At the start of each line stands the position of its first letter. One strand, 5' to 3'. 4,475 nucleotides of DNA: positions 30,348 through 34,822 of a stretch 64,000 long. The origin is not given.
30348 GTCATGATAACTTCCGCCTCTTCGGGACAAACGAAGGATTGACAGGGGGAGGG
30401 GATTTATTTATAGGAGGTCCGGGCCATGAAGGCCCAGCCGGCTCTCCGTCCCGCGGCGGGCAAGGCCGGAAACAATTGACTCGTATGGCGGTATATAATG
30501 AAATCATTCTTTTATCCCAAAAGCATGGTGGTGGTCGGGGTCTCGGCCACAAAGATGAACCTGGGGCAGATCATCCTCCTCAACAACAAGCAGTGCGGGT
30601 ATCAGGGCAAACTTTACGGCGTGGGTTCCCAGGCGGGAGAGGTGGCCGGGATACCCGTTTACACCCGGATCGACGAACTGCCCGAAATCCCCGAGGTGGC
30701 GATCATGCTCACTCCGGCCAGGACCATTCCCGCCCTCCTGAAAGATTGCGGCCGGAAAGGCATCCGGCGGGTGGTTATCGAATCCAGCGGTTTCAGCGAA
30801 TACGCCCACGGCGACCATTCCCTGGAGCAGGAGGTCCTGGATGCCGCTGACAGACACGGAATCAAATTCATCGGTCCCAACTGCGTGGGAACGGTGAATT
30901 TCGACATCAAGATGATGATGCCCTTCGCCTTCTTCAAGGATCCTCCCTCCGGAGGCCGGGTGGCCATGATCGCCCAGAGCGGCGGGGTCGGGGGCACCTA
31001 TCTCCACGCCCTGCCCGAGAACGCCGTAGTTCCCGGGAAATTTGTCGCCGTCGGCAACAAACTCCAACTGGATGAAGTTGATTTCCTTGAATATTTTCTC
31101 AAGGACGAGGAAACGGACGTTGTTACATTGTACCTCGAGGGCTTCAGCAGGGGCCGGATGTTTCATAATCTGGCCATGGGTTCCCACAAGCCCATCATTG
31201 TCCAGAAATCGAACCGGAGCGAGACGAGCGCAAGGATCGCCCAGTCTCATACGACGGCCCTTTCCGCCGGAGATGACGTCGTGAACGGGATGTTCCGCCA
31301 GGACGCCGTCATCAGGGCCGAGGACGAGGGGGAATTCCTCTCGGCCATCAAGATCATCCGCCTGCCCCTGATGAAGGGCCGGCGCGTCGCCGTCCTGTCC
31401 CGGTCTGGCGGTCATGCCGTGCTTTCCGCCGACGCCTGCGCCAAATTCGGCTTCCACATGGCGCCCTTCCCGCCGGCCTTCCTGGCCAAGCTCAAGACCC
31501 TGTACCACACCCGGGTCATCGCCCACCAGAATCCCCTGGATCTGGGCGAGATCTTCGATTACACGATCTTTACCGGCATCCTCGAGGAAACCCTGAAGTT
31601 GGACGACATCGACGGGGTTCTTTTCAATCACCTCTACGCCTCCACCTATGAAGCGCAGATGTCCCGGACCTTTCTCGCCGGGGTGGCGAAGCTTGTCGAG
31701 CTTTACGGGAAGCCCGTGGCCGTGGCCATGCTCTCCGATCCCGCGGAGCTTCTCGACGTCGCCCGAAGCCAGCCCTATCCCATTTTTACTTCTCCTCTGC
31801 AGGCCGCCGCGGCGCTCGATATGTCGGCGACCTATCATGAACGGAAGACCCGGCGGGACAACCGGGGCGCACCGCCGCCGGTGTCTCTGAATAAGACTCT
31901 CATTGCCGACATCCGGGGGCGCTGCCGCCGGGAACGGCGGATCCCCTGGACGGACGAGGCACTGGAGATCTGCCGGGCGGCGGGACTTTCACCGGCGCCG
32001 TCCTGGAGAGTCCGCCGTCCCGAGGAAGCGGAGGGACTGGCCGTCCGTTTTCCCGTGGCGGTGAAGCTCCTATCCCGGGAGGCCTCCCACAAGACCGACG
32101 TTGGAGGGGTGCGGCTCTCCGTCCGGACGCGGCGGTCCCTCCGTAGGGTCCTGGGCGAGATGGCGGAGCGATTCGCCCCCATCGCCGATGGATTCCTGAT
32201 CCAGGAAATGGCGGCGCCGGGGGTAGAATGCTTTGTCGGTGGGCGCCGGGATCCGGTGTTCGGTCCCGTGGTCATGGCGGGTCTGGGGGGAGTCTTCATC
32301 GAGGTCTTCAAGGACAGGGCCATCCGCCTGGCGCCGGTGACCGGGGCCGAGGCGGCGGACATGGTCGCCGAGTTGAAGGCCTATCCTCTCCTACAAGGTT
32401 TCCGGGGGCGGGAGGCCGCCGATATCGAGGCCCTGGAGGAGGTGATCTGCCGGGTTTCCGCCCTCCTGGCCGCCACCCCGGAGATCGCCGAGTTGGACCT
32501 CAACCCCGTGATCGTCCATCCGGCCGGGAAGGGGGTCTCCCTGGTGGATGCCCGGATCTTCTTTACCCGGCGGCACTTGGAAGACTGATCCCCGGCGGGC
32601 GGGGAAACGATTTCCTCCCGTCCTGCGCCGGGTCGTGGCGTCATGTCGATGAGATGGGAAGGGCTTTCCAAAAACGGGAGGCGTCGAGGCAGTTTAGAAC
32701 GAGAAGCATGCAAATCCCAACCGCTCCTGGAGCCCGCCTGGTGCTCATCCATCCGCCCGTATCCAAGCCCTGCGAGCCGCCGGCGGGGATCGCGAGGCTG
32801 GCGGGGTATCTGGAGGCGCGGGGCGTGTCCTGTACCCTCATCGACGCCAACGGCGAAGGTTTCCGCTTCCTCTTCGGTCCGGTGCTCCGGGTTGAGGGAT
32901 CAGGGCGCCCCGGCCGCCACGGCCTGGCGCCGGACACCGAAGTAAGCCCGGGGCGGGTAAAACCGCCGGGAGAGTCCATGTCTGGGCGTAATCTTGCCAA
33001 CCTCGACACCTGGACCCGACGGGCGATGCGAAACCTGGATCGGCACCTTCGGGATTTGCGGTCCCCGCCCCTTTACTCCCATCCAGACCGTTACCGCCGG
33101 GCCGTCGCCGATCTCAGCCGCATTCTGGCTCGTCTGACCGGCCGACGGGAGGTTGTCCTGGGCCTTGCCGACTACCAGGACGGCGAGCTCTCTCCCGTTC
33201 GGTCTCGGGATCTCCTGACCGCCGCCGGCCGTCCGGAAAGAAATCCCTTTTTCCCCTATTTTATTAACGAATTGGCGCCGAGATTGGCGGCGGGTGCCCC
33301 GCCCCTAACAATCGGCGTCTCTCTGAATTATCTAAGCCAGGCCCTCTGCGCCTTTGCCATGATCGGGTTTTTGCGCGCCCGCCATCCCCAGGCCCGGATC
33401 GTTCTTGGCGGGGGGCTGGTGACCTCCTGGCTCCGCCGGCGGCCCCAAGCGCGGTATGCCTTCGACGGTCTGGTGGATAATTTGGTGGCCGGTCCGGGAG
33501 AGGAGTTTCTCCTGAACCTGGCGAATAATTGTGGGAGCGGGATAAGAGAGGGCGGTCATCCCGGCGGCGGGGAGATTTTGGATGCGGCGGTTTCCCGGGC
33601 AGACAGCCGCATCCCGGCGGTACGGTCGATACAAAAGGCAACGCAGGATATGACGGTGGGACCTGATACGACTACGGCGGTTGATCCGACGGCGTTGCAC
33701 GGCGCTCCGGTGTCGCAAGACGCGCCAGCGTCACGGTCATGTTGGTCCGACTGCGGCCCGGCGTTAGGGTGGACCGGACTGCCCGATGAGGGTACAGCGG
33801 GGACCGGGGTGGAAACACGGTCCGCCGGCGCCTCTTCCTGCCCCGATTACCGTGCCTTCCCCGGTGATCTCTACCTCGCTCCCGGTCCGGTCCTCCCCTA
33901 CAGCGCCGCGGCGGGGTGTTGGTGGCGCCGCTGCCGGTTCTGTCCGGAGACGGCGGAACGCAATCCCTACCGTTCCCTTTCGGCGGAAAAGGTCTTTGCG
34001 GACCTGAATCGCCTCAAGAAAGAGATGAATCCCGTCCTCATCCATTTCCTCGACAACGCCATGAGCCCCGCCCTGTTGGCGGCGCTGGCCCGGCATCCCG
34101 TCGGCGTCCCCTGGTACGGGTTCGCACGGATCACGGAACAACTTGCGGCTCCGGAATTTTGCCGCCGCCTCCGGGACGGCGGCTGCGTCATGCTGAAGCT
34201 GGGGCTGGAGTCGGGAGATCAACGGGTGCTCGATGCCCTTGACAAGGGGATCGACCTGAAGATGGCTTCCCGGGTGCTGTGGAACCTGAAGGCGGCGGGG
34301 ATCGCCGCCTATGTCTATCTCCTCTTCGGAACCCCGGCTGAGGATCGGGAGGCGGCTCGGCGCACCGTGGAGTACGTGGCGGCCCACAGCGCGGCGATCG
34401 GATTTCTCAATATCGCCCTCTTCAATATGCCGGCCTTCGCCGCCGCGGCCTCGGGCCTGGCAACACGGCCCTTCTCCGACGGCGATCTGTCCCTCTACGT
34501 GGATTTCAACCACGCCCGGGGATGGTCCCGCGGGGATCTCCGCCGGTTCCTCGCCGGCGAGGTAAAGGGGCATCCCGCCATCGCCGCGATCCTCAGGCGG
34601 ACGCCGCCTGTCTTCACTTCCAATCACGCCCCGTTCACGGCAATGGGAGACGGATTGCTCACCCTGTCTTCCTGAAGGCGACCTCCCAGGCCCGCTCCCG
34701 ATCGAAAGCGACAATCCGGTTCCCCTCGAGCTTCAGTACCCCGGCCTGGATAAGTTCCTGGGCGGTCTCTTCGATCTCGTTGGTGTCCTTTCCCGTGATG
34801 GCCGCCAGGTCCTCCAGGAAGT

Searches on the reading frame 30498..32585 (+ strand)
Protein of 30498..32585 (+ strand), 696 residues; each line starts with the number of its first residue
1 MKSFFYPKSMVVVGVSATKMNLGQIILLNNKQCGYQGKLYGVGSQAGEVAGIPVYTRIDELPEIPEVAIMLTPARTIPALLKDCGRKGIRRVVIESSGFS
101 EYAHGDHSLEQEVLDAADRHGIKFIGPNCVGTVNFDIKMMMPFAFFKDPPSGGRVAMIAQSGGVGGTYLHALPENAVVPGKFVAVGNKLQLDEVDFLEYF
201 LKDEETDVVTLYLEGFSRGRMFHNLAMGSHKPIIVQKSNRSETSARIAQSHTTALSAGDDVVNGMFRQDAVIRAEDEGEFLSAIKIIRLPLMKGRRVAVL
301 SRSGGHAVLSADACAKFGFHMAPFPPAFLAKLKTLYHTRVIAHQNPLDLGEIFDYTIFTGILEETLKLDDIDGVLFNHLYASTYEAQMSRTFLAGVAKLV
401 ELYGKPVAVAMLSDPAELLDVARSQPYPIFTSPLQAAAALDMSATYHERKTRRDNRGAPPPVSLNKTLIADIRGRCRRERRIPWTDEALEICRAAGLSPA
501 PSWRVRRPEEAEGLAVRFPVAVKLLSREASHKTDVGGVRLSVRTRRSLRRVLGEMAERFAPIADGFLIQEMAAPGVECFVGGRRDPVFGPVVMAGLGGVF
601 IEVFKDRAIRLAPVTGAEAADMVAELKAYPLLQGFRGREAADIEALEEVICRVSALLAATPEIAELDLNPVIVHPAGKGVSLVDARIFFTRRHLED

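Call 74: search_protein_families(library=pfam, proteins=[window:30498-32585:+], max_evalue=0.00001)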
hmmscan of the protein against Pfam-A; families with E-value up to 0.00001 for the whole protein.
window:30498-32585:+ (696 aa): 4 families
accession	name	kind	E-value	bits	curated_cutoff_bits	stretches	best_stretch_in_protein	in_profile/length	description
PF13549.11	ATP-grasp_5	-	3.3e-62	210.2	27.6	1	478-687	5-219/221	ATP-grasp domain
PF13607.11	Succ_CoA_lig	-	2.4e-36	125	27.4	1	153-286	2-137/138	Succinyl-CoA ligase like flavodoxin domain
PF13380.12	CoA_binding_2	-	4.1e-18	66.4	22.8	1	8-132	1-113/116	CoA binding domain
PF02629.25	CoA_binding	-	2.7e-09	38.1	22.3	1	7-96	3-95/97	CoA binding domain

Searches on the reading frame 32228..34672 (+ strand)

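Call 74: search_protein_families(library=pfam, proteins=[window:32228-34672:+], max_evalue=0.00001)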
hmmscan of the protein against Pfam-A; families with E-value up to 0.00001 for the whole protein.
window:32228-34672:+ (815 aa): 1 family
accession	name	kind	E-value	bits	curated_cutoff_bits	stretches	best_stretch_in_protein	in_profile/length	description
PF04055.27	Radical_SAM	-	9.7e-10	39.3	29.5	1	562-716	5-165/166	Radical SAM superfamily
